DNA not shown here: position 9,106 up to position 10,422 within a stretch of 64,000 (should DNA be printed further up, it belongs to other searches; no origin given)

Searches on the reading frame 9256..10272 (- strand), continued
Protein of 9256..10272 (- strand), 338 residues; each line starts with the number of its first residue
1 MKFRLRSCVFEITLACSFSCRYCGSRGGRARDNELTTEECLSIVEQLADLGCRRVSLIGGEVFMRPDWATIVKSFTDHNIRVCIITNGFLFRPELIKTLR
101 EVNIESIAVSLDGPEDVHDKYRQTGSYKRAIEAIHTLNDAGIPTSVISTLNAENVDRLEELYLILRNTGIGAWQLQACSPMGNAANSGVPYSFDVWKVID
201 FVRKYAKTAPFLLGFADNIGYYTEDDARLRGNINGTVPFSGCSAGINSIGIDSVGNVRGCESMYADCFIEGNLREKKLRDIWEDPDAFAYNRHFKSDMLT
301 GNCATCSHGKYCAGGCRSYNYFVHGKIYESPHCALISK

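Call 41: get_annotated_region(hit=H4, flank=3000)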
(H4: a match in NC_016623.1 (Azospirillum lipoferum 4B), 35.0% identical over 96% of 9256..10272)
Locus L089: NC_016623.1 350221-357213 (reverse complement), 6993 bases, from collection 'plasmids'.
description: Azospirillum lipoferum 4B plasmid AZO_p3, complete sequence
organism: Azospirillum lipoferum 4B (NCBI taxid 862719)
taxonomy: Bacteria; Pseudomonadota; Alphaproteobacteria; Rhodospirillales; Azospirillaceae; Azospirillum; Azospirillum lipoferum; Azospirillum lipoferum 4B
host: -; source: -; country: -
typing (MOB-suite, as given by PLSDB): non-mobilizable
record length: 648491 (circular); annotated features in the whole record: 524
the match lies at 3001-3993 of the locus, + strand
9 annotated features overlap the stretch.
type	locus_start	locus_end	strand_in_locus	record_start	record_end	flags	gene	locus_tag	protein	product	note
CDS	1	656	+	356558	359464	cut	-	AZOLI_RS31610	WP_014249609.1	UbiA family prenyltransferase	-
CDS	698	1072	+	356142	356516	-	-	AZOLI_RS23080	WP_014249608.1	EamA family transporter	-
CDS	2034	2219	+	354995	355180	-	-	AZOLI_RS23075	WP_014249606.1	DUF1843 domain-containing protein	-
CDS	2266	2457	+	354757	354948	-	-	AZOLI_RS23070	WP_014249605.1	DUF1843 domain-containing protein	-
CDS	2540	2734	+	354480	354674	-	-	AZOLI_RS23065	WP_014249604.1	DUF1843 domain-containing protein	-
CDS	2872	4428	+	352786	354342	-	-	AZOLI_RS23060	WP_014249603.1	GDL motif peptide-associated radical SAM/SPASM maturase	GO:0046500 - S-adenosylmethionine metabolic process [Evidence IEA]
CDS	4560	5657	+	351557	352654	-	-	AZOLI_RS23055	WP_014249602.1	extracellular solute-binding protein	-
CDS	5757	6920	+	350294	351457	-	potA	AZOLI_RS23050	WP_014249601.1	polyamine ABC transporter ATP-binding protein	GO:0015846 - polyamine transport [Evidence IEA]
CDS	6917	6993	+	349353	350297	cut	-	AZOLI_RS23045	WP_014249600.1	ABC transporter permease subunit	GO:0055085 - transmembrane transport [Evidence IEA]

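Call 42: get_annotated_region(hit=H6, flank=3000)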
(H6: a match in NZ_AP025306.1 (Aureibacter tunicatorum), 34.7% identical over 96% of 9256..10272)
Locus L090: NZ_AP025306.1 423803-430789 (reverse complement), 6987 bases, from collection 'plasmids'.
description: Aureibacter tunicatorum strain NBRC 107587 plasmid pAT1, complete sequence
organism: Aureibacter tunicatorum (NCBI taxid 866807)
taxonomy: Bacteria; Bacteroidota; Cytophagia; Cytophagales; Persicobacteraceae; Aureibacter; Aureibacter tunicatorum
host: -; source: -; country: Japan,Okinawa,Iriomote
typing (MOB-suite, as given by PLSDB): non-mobilizable
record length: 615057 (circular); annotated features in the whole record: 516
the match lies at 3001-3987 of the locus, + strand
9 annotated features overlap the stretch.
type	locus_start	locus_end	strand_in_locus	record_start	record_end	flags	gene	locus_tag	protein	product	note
CDS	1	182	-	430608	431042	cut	-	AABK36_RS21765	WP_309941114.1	hypothetical protein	-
CDS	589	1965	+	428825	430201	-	rimK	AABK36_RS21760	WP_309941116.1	30S ribosomal protein S6--L-glutamate ligase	GO:0036211 - protein modification process [Evidence IEA]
CDS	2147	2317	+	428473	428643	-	-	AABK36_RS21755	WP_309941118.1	DUF1843 domain-containing protein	-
CDS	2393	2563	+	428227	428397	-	-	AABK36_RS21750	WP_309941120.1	DUF1843 domain-containing protein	-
CDS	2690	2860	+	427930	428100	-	-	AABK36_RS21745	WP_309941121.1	DUF1843 domain-containing protein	-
CDS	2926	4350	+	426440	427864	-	-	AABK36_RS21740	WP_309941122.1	radical SAM protein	-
CDS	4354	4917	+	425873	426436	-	-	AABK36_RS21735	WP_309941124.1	class I SAM-dependent methyltransferase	-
CDS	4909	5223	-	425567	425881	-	-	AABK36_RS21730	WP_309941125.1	hypothetical protein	-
CDS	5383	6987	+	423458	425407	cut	-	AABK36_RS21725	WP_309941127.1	hypothetical protein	-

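Call 54: get_annotated_region(hit=H9, flank=2500)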
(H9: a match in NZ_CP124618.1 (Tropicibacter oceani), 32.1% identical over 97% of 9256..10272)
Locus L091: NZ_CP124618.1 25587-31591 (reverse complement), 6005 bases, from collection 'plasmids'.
description: Tropicibacter oceani strain YMD87 plasmid unnamed2, complete sequence
organism: Tropicibacter oceani (NCBI taxid 3058420)
taxonomy: Bacteria; Pseudomonadota; Alphaproteobacteria; Rhodobacterales; Roseobacteraceae; Tropicibacter; Tropicibacter oceani
host: -; source: pure culture,sediment; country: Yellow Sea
typing (MOB-suite, as given by PLSDB): non-mobilizable
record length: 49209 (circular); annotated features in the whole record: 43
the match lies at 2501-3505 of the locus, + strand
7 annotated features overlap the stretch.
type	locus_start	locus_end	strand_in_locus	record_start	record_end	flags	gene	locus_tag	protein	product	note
CDS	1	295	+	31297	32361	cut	-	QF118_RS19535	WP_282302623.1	radical SAM protein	-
CDS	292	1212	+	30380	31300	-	-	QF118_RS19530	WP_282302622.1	hypothetical protein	-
CDS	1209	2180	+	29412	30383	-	-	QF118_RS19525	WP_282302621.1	phosphotransferase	-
CDS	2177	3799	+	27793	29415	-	-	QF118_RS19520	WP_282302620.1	radical SAM protein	-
CDS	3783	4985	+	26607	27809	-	-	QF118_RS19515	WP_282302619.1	trypsin-like peptidase domain-containing protein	-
CDS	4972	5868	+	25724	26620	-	-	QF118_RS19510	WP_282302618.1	M23 family metallopeptidase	GO:0006508 - proteolysis [Evidence IEA]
CDS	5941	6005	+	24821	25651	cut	-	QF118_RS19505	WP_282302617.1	hypothetical protein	-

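Call 55: get_annotated_region(hit=H2, flank=2500)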
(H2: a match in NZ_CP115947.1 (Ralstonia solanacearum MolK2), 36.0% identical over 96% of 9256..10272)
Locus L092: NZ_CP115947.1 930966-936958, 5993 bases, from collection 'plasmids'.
description: Ralstonia solanacearum MolK2 plasmid pmega, complete sequence
organism: Ralstonia solanacearum MolK2 (NCBI taxid 564065)
taxonomy: Bacteria; Pseudomonadota; Betaproteobacteria; Burkholderiales; Burkholderiaceae; Ralstonia; Ralstonia solanacearum; Ralstonia solanacearum MolK2
host: -; source: Musa sp.; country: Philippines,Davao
typing (MOB-suite, as given by PLSDB): non-mobilizable; replicon rep_cluster_2238; mating-pair formation MPF_T
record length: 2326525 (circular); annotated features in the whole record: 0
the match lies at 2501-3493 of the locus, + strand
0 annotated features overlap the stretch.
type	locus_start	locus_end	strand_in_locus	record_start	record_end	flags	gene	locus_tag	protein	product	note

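Call 56: get_annotated_region(hit=H11, flank=2500)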
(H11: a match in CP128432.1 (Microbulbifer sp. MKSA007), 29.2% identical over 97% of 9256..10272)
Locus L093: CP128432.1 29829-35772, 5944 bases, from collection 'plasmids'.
description: Microbulbifer sp. MKSA007 plasmid p_2, complete sequence
organism: Microbulbifer sp. MKSA007 (NCBI taxid 3054776)
taxonomy: Bacteria; Pseudomonadota; Gammaproteobacteria; Cellvibrionales; Microbulbiferaceae; Microbulbifer; Microbulbifer sp. MKSA007
host: -; source: Smenospongia aurea,bacteria; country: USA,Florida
typing (MOB-suite, as given by PLSDB): non-mobilizable
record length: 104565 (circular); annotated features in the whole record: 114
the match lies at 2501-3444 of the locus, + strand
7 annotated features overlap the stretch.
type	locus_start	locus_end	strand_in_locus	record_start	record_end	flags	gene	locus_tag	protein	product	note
CDS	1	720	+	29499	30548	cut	-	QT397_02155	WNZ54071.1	radical SAM protein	-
CDS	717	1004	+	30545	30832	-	-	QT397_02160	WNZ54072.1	PqqD family protein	-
CDS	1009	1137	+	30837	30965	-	-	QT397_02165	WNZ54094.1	hypothetical protein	-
CDS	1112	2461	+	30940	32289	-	-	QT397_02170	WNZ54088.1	radical SAM protein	-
CDS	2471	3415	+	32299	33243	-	-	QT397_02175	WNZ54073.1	radical SAM protein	-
CDS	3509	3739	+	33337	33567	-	-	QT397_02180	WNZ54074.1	tautomerase family protein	-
CDS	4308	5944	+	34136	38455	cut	-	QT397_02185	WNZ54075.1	hypothetical protein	-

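Call 78: get_annotated_region(hit=H10, flank=300)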
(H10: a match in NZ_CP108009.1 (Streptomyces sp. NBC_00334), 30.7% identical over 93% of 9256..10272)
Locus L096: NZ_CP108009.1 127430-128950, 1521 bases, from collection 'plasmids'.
description: Streptomyces sp. NBC_00334 plasmid unnamed1, complete sequence
organism: Streptomyces sp. NBC_00334 (NCBI taxid 2975713)
taxonomy: Bacteria; Actinomycetota; Actinomycetes; Kitasatosporales; Streptomycetaceae; Streptomyces; Streptomyces sp. NBC 00334
host: -; source: -; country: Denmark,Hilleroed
typing (MOB-suite, as given by PLSDB): non-mobilizable
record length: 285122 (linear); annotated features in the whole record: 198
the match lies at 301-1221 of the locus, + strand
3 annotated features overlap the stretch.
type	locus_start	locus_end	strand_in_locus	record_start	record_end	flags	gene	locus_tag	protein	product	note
CDS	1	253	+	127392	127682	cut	mftB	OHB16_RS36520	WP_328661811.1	mycofactocin biosynthesis chaperone MftB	GO:0140604 - mycofactocin biosynthetic process [Evidence IEA]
CDS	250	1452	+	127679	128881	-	mftC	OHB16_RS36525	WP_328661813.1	mycofactocin radical SAM maturase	GO:0140604 - mycofactocin biosynthetic process [Evidence IEA]; GO:0031179 - peptide modification [Evidence IEA]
CDS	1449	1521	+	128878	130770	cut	-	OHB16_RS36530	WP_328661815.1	mycofactocin system FadH/OYE family oxidoreductase 1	-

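Call 79: get_annotated_region(hit=H20, flank=1500)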
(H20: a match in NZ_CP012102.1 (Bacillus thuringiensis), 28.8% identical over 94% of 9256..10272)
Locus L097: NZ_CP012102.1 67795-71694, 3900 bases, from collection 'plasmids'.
description: Bacillus thuringiensis strain HS18-1 plasmid pHS18-3, complete sequence
organism: Bacillus thuringiensis (NCBI taxid 1428)
taxonomy: Bacteria; Bacillota; Bacilli; Bacillales; Bacillaceae; Bacillus; Bacillus thuringiensis
host: -; source: whole organism,soil sample; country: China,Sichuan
typing (MOB-suite, as given by PLSDB): conjugative; replicon rep_cluster_1912; relaxase MOBP; mating-pair formation MPF_T
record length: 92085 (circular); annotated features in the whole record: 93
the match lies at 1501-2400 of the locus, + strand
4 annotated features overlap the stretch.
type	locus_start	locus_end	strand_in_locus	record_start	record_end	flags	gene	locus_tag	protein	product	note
CDS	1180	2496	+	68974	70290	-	-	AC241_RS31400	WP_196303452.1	radical SAM protein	-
CDS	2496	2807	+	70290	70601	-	-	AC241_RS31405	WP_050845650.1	PqqD family protein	-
CDS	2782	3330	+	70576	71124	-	-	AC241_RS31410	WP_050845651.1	S24/S26 family peptidase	-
CDS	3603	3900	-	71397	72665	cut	-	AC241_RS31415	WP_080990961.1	MFS transporter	GO:0055085 - transmembrane transport [Evidence IEA]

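Call 80: get_annotated_region(hit=H40, flank=300)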
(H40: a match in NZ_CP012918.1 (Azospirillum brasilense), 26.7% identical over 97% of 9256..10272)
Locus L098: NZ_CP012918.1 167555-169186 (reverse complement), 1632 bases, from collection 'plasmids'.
description: Azospirillum brasilense strain Sp 7 plasmid ABSP7_p4, complete sequence
organism: Azospirillum brasilense (NCBI taxid 192)
taxonomy: Bacteria; Pseudomonadota; Alphaproteobacteria; Rhodospirillales; Azospirillaceae; Azospirillum; Azospirillum brasilense
host: -; source: Digitaria eriantha,microbe,root; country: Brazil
typing (MOB-suite, as given by PLSDB): non-mobilizable
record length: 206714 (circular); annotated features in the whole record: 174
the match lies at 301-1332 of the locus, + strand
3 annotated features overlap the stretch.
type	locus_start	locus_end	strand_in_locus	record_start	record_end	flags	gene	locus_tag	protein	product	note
CDS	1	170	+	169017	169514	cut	-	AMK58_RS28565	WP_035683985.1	Lrp/AsnC family transcriptional regulator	-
CDS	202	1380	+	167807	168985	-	nirJ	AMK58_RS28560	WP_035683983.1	heme d1 biosynthesis radical SAM protein NirJ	GO:0006783 - heme biosynthetic process [Evidence IEA]; GO:0046500 - S-adenosylmethionine metabolic process [Evidence ...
CDS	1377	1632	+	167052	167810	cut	-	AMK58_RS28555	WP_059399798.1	CbiX/SirB N-terminal domain-containing protein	-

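Call 81: get_annotated_region(hit=H22, flank=300)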
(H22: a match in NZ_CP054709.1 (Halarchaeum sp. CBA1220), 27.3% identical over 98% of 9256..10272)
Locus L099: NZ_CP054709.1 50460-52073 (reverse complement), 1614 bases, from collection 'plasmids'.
description: Halarchaeum sp. CBA1220 plasmid pCBA1220-02, complete sequence
organism: Halarchaeum sp. CBA1220 (NCBI taxid 1853682)
taxonomy: Archaea; Euryarchaeota; Halobacteria; Halobacteriales; Halobacteriaceae; Halarchaeum; Halarchaeum sp. CBA1220
host: -; source: solar salt; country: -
typing (MOB-suite, as given by PLSDB): non-mobilizable; mating-pair formation MPF_T
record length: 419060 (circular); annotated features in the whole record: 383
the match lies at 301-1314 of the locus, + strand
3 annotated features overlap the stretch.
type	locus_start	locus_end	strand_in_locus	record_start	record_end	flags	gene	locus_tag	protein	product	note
CDS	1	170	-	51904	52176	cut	-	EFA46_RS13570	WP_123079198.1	DUF2249 domain-containing protein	-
CDS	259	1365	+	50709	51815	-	-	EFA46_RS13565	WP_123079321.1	TIGR04053 family radical SAM/SPASM domain-containing protein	-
CDS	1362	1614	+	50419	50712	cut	-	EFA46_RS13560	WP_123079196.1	hypothetical protein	-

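Call 91: search_protein_families(library=padloc, proteins=[window:9256-10272:-], max_evalue=0.001)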
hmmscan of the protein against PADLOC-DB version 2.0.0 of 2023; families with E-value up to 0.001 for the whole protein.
window:9256-10272:- (338 aa): 3 families
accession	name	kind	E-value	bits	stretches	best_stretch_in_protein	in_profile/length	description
PDLC02904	pVip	-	7.8e-17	59.6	1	10-184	7-181/262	Viperins associated with kinases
PDLC02903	pVip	-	7.4e-16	56.4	1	10-156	4-151/257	Viperins not associated with kinases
PDLC02905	pVip-kinase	-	2.7e-05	21.6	1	7-116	183-296/474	Viperin-kinase fusion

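Call 97: predict_structure(alignment_id=A2)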
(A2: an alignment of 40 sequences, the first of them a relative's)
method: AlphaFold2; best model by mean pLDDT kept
length: 338 residues; sequences in the alignment: 40
mean_pLDDT: 86.7   pTM: 0.88
mean pLDDT of the five models: 86.7, 83.8, 83.6, 81.3, 73.9
residues with pLDDT >= 90: 176; 70-90: 128; 50-70: 33; < 50: 1
segments of 3 or more residues with pLDDT < 50: none
pLDDT, mean of each block of 10 residues (from residue 1): 87 81 65 92 98 92 93 99 90 96 97 93 90 97 95 93 97 81 69 85 92 82 75 69 87 89 73 97 92 87 84 76 80 70
secondary structure, 60 per line:
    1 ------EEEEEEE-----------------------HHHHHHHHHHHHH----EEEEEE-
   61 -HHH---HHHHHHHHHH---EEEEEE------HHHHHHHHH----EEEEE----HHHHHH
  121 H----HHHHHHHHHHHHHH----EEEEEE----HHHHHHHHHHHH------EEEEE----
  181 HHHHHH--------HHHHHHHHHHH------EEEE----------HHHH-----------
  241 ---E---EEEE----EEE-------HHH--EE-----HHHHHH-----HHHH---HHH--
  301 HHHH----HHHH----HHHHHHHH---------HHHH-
elements in order: E7-13 H37-49 E54-59 H68-77 E81-86 H93-101 E106-110 H115-121 H126-139 E144-149 H154-165 E172-176 H181-186 H195-205 E212-215 H226-229 E248-251 E256-258 H278-283 H289-292 H301-304 H309-312 H317-324 H334-337

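Call 99: fold_search(model_id=the predicted structure, library=pdb)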
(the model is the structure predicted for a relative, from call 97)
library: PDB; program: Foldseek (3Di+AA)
matches with E <= 10: 1863; with E <= 0.001: 239
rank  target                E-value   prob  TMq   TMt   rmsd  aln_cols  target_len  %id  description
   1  6c8v                  1.1e-17  1.00  0.66  0.71   6.2       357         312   17  X-ray structure of PqqE from Methylobacterium extorquens (released 2018-02-14)
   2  6efn                  3.7e-17  1.00  0.67  0.59   3.4       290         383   23  Structure of a RiPP maturase, SkfB (released 2018-10-24)
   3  5v1q_A                3.2e-16  1.00  0.74  0.60   4.9       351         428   19  Crystal structure of Streptococcus suis SuiB (released 2017-08-30)
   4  5v1s_A                3.6e-16  1.00  0.71  0.58   4.9       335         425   18  Crystal structure of Streptococcus suis SuiB bound to S-adenosylmethionine (released 2017-08-30)
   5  5v1s_B                6.7e-16  1.00  0.71  0.58   4.9       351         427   19  Crystal structure of Streptococcus suis SuiB bound to S-adenosylmethionine (released 2017-08-30)
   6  5v1q_B                1.2e-15  1.00  0.74  0.59   4.9       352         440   20  Crystal structure of Streptococcus suis SuiB (released 2017-08-30)
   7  5v1t_A                1.4e-15  1.00  0.74  0.58   5.2       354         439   18  Crystal structure of Streptococcus suis SuiB bound to precursor peptide SuiA (released 2017-08-30)
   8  7vob                  2.7e-14  1.00  0.62  0.64   9.2       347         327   21  The crystal structure of a Radical SAM Enzyme BlsE involved in the Biosynthesis of Blasticidin S (released 2022-05-04)
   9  2fb2_B                1.3e-12  1.00  0.59  0.61   5.4       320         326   16  Structure of the MoaA Arg17/266/268/Ala triple mutant (released 2006-05-09)
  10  4k37_B                2.1e-12  1.00  0.69  0.65   4.9       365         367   16  Native anSMEcpe with bound AdoMet (released 2013-05-08)
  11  4k36_A                2.8e-12  1.00  0.68  0.61   5.8       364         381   15  His6 tagged anSMEcpe with bound AdoMet (released 2013-05-08)
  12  4k36_B                1.0e-11  1.00  0.66  0.62   5.7       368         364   16  His6 tagged anSMEcpe with bound AdoMet (released 2013-05-08)
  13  1tv7_A                2.3e-11  1.00  0.58  0.60   5.0       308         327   16  Structure of the S-adenosylmethionine dependent Enzyme MoaA (released 2004-08-31)
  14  2fb2_A                5.2e-11  1.00  0.57  0.58   6.9       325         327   17  Structure of the MoaA Arg17/266/268/Ala triple mutant (released 2006-05-09)
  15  8hzy_B                6.6e-11  1.00  0.55  0.42   7.7       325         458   14  The crystal structure of a Radical SAM Enzyme DesII (released 2024-07-10)
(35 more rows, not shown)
